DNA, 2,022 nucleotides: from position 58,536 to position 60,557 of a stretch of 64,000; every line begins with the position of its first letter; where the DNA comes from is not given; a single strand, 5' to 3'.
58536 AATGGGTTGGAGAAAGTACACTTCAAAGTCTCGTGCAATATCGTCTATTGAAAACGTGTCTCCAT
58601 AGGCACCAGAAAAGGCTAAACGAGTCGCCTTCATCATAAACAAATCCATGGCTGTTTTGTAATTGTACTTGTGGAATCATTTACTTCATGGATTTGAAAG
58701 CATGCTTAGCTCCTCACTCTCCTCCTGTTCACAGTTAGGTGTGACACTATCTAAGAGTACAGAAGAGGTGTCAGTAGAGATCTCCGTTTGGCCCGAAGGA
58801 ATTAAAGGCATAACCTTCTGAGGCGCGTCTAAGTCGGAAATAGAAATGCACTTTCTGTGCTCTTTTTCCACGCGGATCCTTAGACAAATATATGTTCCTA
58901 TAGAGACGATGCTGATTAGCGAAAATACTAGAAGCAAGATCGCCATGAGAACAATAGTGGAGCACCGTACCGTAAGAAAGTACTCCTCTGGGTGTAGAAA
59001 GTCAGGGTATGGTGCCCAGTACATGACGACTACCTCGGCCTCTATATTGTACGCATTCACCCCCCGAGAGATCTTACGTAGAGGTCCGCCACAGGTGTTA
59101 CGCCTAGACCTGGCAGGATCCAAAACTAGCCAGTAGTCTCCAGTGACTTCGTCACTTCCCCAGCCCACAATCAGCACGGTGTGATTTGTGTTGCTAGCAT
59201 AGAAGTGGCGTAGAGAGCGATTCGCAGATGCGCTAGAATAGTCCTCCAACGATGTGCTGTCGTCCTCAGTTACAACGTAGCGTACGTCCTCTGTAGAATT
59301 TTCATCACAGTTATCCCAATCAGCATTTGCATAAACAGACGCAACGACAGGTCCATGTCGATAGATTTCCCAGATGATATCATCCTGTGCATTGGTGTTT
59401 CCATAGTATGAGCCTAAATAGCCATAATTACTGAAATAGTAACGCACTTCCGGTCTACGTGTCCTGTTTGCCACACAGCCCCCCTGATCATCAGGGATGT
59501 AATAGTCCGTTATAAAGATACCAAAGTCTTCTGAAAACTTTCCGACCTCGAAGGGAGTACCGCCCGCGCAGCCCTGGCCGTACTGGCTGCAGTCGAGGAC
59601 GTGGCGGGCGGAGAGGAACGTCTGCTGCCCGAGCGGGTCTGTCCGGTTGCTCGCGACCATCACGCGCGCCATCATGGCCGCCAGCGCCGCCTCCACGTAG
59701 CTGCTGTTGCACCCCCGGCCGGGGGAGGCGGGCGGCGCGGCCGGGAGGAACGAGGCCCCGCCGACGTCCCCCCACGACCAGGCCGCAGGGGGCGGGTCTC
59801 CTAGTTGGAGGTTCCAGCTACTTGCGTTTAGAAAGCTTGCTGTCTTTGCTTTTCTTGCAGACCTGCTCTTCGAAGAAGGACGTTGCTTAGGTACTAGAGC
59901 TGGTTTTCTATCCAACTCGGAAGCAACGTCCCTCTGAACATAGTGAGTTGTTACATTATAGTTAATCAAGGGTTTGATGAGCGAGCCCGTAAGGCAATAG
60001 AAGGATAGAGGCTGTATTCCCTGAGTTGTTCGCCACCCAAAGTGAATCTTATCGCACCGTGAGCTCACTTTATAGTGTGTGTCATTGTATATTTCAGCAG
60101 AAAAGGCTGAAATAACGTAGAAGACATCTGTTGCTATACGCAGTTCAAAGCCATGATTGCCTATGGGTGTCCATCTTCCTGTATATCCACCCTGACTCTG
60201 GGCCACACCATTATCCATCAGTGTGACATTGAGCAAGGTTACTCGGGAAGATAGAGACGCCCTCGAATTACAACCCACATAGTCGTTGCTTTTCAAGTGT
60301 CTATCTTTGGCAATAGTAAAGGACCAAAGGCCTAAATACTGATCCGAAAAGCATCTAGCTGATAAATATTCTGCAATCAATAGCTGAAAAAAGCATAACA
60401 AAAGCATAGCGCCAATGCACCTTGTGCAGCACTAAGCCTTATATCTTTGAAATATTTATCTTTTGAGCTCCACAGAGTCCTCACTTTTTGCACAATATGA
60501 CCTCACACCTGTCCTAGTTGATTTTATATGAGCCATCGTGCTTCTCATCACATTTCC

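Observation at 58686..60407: Membrane-anchored cathepsin-B homolog with the catalytic Cys replaced, carrying a sharp GC-rich island over the active-site region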

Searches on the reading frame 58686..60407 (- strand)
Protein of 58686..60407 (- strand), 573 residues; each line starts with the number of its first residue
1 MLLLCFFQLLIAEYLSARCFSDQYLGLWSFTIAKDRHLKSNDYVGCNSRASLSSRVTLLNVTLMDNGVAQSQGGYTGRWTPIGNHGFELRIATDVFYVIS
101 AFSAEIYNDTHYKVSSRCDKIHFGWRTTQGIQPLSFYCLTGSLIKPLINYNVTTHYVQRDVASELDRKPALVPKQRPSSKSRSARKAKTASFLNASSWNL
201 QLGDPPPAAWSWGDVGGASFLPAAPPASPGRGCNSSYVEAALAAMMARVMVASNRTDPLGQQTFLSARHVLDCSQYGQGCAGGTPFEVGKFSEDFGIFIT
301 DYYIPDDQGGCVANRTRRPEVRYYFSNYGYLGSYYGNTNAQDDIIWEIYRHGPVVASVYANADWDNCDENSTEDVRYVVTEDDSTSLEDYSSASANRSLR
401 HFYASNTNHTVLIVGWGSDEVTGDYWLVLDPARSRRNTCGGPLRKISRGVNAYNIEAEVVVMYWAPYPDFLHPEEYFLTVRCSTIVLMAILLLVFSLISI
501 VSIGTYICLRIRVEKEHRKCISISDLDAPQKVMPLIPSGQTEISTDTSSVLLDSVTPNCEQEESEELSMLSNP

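Call 3: search_protein_families(library=pfam, proteins=[window:58686-60407:-], max_evalue=1)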
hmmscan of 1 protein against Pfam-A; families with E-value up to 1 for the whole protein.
window:58686-60407:- (573 aa): 3 families
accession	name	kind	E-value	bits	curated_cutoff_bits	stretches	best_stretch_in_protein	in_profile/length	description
PF00112.29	Peptidase_C1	-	3.9e-14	53.7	20.7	2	232-362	22-145/220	Papain family cysteine protease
PF08773.16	CathepsinC_exc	-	3.6e-11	43.8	27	1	16-128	3-108/121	Cathepsin C exclusion domain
PF18452.7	Ig_6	-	0.16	12.2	25.5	1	492-523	74-106/128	Immunoglobulin domain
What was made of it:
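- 60024..60362 (-): Cathepsin C exclusion domain (aa 16-128). The 'DTP' N-terminal Asp1 anchor found in other DPPIs is deleted. PF08773 scores 43.8 bits against a cutoff of 27 (call 3).
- On Papain family, Peptidase_C1 (PF00112): 53.7 bits against a cutoff of 20.7, E 3.9e-14 (call 3)
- Pfam finds Peptidase_C1 (53.7 bits) and CathepsinC_exc (43.8 bits) (call 3).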

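Call 4: search_solved_structures(query=window:58686-60407:-, max_evalue=0.01, show_alignments=3)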
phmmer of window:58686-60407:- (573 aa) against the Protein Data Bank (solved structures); distinct sequences matched with E-value up to 0.01: 22.
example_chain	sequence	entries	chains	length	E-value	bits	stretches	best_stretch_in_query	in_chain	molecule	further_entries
1jqp_A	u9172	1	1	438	2.8e-26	95.2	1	207-361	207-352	dipeptidyl peptidase I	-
3pdf_A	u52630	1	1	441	3.7e-24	88.1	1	207-357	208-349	Dipeptidyl peptidase 1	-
4oel_A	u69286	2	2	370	2.4e-21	78.9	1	207-357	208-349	Dipeptidyl peptidase 1 Heavy chain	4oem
6rn6_B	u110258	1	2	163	2.1e-19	72.4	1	207-357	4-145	Dipeptidyl peptidase 1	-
6ic5_B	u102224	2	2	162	2.2e-19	72.4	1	207-357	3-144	Dipeptidyl peptidase 1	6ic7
4cdf_B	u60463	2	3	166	2.3e-19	72.3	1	207-357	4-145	DIPEPTIDYL PEPTIDASE 1 HEAVY CHAIN | Dipeptidyl peptidase 1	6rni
4cdc_B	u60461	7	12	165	2.4e-19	72.3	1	207-357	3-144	DIPEPTIDYL PEPTIDASE 1 HEAVY CHAIN | Dipeptidyl peptidase 1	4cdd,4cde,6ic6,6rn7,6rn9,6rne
1k3b_B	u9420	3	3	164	2.7e-19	72.1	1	207-357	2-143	dipeptydil-peptidase I light chain | Dipeptidyl-peptidase 1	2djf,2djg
1deu_A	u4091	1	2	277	3.2e-07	32.3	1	207-361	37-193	PROCATHEPSIN X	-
1ef7_A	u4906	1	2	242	4.5e-07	31.8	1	207-361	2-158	CATHEPSIN X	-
8iui_A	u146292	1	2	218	4.7e-05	25.1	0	381-430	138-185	Fibroinase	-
3ioq_A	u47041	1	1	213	0.00018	23.2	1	226-322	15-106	CMS1MS2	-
3cbj_A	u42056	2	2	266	0.0024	19.4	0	326-359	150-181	Cathepsin B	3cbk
9va8_A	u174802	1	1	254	0.0035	18.9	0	326-359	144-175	Cathepsin B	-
3k9m_A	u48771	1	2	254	0.0036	18.9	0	326-359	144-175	Cathepsin B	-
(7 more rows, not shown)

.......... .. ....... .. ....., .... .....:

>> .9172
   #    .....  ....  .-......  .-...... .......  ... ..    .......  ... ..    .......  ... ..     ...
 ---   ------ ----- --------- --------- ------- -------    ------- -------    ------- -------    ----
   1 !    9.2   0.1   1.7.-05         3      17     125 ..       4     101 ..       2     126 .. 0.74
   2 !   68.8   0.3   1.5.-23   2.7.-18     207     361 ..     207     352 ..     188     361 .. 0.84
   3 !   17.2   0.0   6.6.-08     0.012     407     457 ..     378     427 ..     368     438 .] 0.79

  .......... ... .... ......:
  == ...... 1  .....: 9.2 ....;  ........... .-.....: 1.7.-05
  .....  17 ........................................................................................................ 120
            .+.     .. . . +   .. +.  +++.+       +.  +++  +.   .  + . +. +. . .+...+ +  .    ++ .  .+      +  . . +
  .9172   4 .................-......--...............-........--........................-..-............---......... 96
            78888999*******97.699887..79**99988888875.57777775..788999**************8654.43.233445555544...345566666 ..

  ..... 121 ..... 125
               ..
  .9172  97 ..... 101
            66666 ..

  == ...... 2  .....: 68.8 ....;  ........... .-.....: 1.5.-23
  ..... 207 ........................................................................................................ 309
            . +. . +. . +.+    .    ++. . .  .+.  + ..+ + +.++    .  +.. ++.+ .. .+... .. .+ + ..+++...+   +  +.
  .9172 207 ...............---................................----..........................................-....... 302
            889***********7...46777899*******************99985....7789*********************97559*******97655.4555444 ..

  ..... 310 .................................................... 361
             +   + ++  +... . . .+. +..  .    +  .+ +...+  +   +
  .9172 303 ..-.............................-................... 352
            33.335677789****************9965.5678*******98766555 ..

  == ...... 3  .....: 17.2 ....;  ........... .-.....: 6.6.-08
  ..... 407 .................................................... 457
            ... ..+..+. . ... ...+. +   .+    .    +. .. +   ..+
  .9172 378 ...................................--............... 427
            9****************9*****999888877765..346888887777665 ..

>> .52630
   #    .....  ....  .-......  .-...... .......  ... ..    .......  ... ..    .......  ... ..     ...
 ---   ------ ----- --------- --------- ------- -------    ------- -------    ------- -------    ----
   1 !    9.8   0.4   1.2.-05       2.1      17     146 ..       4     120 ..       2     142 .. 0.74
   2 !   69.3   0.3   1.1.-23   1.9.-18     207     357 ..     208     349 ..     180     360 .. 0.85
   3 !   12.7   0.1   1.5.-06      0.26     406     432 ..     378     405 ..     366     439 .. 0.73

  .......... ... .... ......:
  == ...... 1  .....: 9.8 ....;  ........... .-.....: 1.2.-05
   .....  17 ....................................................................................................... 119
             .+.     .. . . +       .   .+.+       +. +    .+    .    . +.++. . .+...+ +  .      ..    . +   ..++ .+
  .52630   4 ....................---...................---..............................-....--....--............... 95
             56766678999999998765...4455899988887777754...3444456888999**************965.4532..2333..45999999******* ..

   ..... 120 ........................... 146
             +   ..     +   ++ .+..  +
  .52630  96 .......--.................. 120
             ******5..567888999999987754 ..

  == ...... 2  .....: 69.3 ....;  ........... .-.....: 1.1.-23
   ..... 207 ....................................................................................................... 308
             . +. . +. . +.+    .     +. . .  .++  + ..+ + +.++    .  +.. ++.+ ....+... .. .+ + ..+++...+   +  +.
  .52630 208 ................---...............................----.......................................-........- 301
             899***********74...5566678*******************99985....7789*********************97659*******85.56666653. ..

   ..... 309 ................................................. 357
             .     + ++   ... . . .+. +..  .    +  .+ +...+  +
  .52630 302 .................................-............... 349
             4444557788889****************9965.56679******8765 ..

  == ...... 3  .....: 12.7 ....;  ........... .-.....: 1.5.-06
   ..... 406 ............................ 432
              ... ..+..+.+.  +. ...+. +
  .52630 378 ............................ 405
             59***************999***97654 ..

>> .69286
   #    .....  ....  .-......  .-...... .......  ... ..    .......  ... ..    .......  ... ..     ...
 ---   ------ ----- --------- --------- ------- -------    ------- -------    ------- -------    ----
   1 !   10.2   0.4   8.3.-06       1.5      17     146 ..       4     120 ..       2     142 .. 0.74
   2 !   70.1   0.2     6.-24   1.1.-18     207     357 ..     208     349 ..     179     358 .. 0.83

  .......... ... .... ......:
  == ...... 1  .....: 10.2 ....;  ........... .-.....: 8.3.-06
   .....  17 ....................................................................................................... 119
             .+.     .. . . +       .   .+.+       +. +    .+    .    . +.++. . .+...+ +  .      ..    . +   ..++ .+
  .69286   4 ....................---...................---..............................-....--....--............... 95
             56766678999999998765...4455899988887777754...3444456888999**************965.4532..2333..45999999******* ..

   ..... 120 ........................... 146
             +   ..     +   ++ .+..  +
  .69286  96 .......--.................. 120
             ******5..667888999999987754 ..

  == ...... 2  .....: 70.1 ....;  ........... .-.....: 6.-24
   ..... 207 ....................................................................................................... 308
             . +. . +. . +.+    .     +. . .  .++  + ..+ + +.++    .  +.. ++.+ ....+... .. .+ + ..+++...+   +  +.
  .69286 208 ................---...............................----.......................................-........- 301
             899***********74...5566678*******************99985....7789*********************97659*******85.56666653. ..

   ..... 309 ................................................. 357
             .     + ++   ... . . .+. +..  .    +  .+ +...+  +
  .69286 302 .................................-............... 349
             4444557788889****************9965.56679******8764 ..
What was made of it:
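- Checked: The 'long N-terminal extension' is the cathepsin C exclusion domain (calls 3, 4).
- phmmer to PDB hits DPPI at 2.8e-26, against about 3e-3 for cathepsin B (call 4).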

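Call 5: find_homologous_proteins(query=window:58686-60407:-)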
Query window:58686-60407:- (573 aa): 7 proteins with E <= 0.001 among 8000 candidates.
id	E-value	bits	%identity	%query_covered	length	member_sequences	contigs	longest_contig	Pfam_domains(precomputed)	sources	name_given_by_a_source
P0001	0.0e+0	1338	100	100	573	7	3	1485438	PF00112.30,PF08773.17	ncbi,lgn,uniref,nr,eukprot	ncbi:Encystation-specific protease [Giardia duodenalis]|uniref:Encystation-specific protease n=1 Tax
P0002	0.0e+0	1190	88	98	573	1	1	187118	PF00112.30,PF08773.17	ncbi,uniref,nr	ncbi:Encystation-specific protease [Giardia lamblia P15]|uniref:Encystation-specific protease n=1 Ta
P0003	9.3e-295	997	73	100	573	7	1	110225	PF00112.30,PF08773.17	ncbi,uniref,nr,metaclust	ncbi:Dipeptidyl-peptidase I precursor [Giardia duodenalis]|uniref:Dipeptidyl-peptidase I n=1 Tax=Gia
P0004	2.0e-109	385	41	89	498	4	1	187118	PF00112.30,PF08773.17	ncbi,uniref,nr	ncbi:Dipeptidyl-peptidase I precursor [Giardia lamblia P15]|uniref:Dipeptidyl-peptidase I n=1 Tax=Gi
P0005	8.0e-102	360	39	88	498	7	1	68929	PF00112.30,PF08773.17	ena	-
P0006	2.5e-78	282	32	90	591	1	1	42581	PF00112.30,PF08773.17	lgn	-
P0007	3.7e-16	77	25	78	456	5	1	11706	PF00112.30,PF08773.17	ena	-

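Call 11: find_encoding_contigs(protein=P0004, flank=10000, max_places=4)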
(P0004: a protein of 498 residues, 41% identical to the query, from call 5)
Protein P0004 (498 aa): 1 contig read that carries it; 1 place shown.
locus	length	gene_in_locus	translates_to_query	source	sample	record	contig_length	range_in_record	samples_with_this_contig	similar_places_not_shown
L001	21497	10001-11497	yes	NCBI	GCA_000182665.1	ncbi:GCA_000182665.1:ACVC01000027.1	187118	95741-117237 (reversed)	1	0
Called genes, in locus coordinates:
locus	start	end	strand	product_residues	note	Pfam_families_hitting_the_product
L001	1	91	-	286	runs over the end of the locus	-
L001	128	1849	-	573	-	PF08773:CathepsinC_exc, PF00112:Peptidase_C1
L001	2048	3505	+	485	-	-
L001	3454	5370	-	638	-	-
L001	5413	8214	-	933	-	-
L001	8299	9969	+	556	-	PF07714:PK_Tyr_Ser-Thr, PF00069:Pkinase, PF13857:Ank_5 (faint), PF00023:Ank (faint), PF24521:Ank_KRIT1 (faint), PF12796:Ank_2, PF13637:Ank_4 (faint), PF12796:Ank_2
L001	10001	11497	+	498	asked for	PF08773:CathepsinC_exc, PF00112:Peptidase_C1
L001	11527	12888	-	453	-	-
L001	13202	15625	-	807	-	PF00069:Pkinase, PF07714:PK_Tyr_Ser-Thr, PF00023:Ank (faint), PF12796:Ank_2, PF13606:Ank_3 (faint), PF13857:Ank_5 (faint), PF13637:Ank_4 (weak), PF12796:Ank_2, +1 more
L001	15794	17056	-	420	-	-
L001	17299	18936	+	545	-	-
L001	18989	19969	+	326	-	-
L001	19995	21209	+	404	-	PF27661:DRC10_N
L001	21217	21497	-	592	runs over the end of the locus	-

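Call 12: list_cluster_members(proteins=[P0004, P0005, P0001, P0003])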
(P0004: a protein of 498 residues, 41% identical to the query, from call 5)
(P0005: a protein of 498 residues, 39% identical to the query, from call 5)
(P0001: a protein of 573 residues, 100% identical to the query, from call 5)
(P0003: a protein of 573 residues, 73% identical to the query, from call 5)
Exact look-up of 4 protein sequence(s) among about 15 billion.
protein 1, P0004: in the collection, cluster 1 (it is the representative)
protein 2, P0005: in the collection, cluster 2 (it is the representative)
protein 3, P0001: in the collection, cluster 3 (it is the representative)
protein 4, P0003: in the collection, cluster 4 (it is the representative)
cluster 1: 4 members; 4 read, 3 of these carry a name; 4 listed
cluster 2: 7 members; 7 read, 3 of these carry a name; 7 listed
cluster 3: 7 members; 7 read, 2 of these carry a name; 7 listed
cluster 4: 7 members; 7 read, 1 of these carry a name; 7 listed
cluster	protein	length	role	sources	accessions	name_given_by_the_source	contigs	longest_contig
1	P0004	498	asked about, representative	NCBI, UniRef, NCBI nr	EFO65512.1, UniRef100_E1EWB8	Dipeptidyl-peptidase I precursor [Giardia lamblia P15] | Dipeptidyl-peptidase I n=1 Tax=Giardia intestinalis (strain P15) TaxID=658858 ...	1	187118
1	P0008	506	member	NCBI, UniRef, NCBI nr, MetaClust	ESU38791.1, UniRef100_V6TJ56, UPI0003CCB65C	Dipeptidyl-peptidase I precursor [Giardia duodenalis] | Dipeptidyl-peptidase I n=1 Tax=Giardia intestinalis TaxID=5741 RepID=V6TJ56_GIAIN | Dipeptidyl-peptidase I precursor [Giardia intestinalis]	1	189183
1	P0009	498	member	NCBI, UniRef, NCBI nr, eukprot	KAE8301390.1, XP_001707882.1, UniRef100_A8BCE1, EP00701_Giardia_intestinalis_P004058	Dipeptidyl-peptidase I [Giardia duodenalis] | Dipeptidyl-peptidase I n=1 Tax=Giardia intestinalis (strain ATCC 50803 / WB clone C6) ... | Dipeptidyl-peptidase I [Giardia intestinalis]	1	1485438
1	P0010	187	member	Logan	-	-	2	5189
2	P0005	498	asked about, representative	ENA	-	-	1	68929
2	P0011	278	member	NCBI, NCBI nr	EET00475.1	Dipeptidyl-peptidase I precursor [Giardia duodenalis ATCC 50581] | Dipeptidyl-peptidase I precursor [Giardia intestinalis ATCC 50581]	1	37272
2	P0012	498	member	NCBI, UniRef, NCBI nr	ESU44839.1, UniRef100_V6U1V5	Dipeptidyl-peptidase I precursor [Giardia duodenalis] | Dipeptidyl-peptidase I n=2 Tax=Giardia intestinalis TaxID=5741 RepID=V6U1V5_GIAIN | Dipeptidyl-peptidase I precursor [Giardia intestinalis]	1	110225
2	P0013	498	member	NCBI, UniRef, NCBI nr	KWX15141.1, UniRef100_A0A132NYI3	Dipeptidyl-peptidase I precursor [Giardia duodenalis assemblage B] | Dipeptidyl-peptidase I n=1 Tax=Giardia duodenalis assemblage B TaxID=1394984 ... | Dipeptidyl-peptidase I precursor [Giardia intestinalis assemblage B]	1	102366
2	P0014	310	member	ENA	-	-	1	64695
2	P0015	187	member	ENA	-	-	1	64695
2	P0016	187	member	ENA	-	-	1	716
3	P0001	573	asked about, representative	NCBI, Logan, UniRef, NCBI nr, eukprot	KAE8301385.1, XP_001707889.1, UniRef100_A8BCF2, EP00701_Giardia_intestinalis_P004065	Encystation-specific protease [Giardia duodenalis] | Encystation-specific protease n=1 Tax=Giardia intestinalis (strain ATCC 50803 / WB clone ... | Encystation-specific protease [Giardia intestinalis]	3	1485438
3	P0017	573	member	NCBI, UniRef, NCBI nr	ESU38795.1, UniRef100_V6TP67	Dipeptidyl-peptidase I precursor [Giardia duodenalis] | Dipeptidyl-peptidase I n=1 Tax=Giardia intestinalis TaxID=5741 RepID=V6TP67_GIAIN | Dipeptidyl-peptidase I precursor [Giardia intestinalis]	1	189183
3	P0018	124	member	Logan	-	-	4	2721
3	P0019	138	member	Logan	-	-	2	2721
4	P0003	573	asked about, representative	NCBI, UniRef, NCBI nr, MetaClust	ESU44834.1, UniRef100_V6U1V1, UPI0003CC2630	Dipeptidyl-peptidase I precursor [Giardia duodenalis] | Dipeptidyl-peptidase I n=1 Tax=Giardia intestinalis TaxID=5741 RepID=V6U1V1_GIAIN | Dipeptidyl-peptidase I precursor [Giardia intestinalis]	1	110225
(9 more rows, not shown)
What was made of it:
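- NCBI and UniProt name P0001 and P0002 'Encystation-specific protease' (calls 5, 12).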

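Call 13: find_encoding_contigs(protein=P0001, flank=10000, max_places=4)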
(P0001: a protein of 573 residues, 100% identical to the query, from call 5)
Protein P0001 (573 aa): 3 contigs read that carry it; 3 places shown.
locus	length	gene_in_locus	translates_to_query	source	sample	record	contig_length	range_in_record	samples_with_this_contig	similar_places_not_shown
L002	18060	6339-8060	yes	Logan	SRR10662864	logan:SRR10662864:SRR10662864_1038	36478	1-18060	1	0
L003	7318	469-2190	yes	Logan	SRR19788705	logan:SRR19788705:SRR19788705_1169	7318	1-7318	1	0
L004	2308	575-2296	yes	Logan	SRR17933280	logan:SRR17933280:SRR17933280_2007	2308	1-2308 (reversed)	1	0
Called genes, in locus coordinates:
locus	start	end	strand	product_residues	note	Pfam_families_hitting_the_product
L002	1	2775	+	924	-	?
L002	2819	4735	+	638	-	-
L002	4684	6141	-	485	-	-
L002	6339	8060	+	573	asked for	PF08773:CathepsinC_exc, PF00112:Peptidase_C1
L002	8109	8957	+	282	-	-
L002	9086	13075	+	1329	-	PF03104:DNA_pol_B_exo1, PF00136:DNA_pol_B, PF14260:zf-C4pol (weak)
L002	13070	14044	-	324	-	PF01239:PPTA (faint)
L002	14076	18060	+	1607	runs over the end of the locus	-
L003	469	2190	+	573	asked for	PF08773:CathepsinC_exc, PF00112:Peptidase_C1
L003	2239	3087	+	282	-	-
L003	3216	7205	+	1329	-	PF03104:DNA_pol_B_exo1, PF00136:DNA_pol_B, PF14260:zf-C4pol (weak)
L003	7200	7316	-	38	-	?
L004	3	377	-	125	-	?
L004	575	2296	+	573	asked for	PF08773:CathepsinC_exc, PF00112:Peptidase_C1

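Call 14: find_encoding_contigs(protein=P0003, flank=10000, max_places=4)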
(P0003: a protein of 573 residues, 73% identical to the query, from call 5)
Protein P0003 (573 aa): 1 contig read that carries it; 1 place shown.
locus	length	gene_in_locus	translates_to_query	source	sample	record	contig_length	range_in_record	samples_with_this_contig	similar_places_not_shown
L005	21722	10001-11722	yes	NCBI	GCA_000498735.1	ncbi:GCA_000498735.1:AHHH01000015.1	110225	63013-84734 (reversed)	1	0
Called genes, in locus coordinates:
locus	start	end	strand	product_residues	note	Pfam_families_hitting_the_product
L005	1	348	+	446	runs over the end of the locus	-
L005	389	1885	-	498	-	PF08773:CathepsinC_exc, PF00112:Peptidase_C1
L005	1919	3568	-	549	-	PF07714:PK_Tyr_Ser-Thr, PF00069:Pkinase, PF00023:Ank (faint), PF13857:Ank_5 (faint), PF24521:Ank_KRIT1 (faint), PF12796:Ank_2, PF13637:Ank_4 (faint)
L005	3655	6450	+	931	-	-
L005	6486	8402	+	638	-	-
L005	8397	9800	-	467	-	-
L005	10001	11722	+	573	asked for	PF08773:CathepsinC_exc, PF00112:Peptidase_C1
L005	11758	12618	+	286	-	-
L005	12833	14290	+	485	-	PF03104:DNA_pol_B_exo1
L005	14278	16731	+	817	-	PF00136:DNA_pol_B, PF14260:zf-C4pol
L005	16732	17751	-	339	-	PF01239:PPTA (weak)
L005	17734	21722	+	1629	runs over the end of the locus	-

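Call 15: find_encoding_contigs(protein=P0009, flank=3000, max_places=4)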
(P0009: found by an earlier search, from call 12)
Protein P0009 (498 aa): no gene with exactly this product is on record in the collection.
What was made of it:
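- Tried and rejected: The WB paralog DNA could not be fetched: P0009 is not on record (call 15).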
